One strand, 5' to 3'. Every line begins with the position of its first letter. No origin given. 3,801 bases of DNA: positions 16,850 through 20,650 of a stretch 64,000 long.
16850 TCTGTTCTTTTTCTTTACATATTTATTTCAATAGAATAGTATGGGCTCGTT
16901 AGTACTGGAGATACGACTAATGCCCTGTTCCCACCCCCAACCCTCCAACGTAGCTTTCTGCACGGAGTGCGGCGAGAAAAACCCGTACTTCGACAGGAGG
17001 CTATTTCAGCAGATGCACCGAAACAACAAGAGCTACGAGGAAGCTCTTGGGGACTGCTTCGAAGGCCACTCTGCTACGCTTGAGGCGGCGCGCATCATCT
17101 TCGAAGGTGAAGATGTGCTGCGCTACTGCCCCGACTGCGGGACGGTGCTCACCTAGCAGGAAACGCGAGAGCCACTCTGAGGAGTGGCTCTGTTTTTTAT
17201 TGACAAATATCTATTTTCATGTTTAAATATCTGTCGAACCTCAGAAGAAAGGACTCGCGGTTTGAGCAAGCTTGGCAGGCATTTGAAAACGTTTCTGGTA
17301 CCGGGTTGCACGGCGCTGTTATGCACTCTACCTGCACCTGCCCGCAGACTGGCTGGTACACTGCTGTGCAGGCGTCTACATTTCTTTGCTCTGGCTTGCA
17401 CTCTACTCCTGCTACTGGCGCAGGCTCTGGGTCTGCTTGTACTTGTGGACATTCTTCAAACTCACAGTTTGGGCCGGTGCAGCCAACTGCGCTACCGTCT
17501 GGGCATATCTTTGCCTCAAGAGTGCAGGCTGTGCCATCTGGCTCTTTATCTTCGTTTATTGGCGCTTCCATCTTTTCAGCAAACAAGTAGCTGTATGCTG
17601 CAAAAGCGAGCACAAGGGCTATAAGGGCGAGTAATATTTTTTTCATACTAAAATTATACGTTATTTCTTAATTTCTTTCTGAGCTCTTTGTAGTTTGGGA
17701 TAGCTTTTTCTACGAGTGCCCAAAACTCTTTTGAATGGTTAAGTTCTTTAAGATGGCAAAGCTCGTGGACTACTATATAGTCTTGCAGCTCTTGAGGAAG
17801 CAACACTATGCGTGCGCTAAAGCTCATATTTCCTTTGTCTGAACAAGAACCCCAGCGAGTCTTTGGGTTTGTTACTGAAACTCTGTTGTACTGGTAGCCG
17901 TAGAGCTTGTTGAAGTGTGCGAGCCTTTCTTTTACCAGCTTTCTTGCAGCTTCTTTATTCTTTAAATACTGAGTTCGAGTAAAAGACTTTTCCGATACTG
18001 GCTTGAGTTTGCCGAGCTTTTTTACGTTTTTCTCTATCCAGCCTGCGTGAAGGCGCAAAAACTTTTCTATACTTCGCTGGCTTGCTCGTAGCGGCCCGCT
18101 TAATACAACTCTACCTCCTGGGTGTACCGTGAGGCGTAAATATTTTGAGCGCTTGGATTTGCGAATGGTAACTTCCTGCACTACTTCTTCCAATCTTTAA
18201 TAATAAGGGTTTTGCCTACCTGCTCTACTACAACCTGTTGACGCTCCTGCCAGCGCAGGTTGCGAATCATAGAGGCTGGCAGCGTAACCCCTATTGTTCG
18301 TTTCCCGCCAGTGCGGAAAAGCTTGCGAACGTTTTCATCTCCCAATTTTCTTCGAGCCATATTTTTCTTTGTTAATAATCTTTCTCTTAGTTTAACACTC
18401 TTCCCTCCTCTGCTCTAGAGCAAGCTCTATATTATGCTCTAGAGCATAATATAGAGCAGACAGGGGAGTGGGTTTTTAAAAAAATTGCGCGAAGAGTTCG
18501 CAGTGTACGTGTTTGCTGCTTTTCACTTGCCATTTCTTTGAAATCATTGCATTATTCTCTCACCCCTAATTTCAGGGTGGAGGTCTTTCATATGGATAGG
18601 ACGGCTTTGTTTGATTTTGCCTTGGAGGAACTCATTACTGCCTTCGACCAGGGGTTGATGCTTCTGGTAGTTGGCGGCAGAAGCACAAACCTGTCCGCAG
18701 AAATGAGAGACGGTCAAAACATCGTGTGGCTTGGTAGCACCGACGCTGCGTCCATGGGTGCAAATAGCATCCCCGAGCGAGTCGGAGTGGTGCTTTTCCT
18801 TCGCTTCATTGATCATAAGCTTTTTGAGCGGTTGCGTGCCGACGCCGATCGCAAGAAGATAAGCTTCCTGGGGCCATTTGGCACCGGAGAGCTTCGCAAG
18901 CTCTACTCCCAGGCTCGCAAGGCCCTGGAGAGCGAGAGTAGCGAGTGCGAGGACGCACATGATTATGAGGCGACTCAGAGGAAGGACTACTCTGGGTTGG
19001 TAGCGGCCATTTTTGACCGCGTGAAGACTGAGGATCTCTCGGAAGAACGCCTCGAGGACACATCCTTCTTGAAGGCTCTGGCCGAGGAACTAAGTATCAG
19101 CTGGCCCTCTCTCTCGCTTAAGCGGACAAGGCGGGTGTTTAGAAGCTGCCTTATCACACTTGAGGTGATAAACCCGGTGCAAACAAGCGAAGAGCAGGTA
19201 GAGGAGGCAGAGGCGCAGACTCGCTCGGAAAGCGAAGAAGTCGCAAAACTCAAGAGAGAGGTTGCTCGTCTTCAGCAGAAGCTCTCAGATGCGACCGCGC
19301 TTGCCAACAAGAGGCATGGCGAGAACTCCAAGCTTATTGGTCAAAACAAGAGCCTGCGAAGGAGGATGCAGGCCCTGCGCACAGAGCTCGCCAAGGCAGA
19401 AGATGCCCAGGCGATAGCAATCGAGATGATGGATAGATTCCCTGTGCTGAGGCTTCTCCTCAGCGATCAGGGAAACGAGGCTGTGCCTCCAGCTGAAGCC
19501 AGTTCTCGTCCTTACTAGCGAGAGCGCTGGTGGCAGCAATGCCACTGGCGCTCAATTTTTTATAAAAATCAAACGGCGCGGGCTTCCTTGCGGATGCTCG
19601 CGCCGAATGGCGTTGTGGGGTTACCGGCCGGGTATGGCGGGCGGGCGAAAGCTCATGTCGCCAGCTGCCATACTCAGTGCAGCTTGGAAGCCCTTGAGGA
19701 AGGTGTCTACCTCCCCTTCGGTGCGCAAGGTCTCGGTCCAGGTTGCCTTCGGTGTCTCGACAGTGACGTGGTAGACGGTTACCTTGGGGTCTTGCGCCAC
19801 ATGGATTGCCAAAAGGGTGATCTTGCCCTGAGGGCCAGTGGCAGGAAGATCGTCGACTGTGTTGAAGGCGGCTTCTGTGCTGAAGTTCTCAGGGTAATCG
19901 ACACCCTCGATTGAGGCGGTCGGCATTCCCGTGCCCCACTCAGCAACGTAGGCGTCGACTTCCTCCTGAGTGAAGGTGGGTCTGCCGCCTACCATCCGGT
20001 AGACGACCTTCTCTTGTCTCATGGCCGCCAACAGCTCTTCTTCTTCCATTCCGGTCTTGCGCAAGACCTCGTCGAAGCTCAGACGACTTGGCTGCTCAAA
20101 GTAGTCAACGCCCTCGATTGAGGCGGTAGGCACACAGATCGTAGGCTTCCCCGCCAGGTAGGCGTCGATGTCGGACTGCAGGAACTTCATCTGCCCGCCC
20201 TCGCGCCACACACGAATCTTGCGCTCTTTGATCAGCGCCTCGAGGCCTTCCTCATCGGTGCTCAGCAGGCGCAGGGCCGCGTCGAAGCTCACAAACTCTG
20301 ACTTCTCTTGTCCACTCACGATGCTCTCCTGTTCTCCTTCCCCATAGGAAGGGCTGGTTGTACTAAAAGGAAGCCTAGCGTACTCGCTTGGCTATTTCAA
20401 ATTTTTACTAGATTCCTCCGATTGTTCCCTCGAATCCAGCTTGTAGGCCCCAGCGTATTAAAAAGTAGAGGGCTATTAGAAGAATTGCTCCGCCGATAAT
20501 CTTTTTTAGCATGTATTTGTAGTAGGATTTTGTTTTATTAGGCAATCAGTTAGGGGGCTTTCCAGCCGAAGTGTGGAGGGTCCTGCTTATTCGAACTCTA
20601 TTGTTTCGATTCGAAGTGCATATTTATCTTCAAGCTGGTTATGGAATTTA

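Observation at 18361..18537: Paired 12 bp palindromes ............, one nested in a 34 bp perfect palindrome, in a divergent promoter region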

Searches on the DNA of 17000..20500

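Call 9: search_rna_families(source=window, start=17000, end=20500, threshold=evalue, max_evalue=1)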
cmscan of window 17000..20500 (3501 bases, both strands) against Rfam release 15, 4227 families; matches with E-value up to 1: 0.
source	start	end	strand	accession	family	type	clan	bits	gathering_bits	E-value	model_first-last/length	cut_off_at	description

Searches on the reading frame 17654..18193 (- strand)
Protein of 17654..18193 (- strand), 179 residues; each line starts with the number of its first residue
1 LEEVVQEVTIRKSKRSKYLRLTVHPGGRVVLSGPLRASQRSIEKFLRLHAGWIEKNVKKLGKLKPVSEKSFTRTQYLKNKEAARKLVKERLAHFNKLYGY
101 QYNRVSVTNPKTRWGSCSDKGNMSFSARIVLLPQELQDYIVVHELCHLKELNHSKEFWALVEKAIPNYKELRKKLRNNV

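Call 8: search_protein_families(library=pfam, proteins=[window:17654-18193:-], max_evalue=0.1)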
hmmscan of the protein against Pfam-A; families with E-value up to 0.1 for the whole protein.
window:17654-18193:- (179 aa): 3 families
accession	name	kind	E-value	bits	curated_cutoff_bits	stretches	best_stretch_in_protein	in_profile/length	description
PF01863.23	YgjP-like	-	5.1e-48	164.3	26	2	80-177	109-206/207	YgjP-like, metallopeptidase domain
PF08325.16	WLM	-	0.0025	18.4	26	1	141-173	87-119/190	WLM domain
PF10263.15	SprT-like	-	0.047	14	25.6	1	92-149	6-73/108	SprT-like family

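Call 39: search_protein_families(library=ncbifam, proteins=[window:17654-18193:-], max_evalue=0.1)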
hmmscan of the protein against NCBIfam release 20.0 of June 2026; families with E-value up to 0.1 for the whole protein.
window:17654-18193:- (179 aa): 2 families
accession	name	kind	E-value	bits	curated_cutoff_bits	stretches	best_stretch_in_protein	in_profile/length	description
NF049849.1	HEXXH_WD0702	equivalog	0.021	14.5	125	1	115-167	60-115/223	WD_0702 family putative metalloprotease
NF040641.1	bifunc_ST_SDO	equivalog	0.057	12.3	625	1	71-122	215-266/423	bifunctional sulfur transferase/dioxygenase Blh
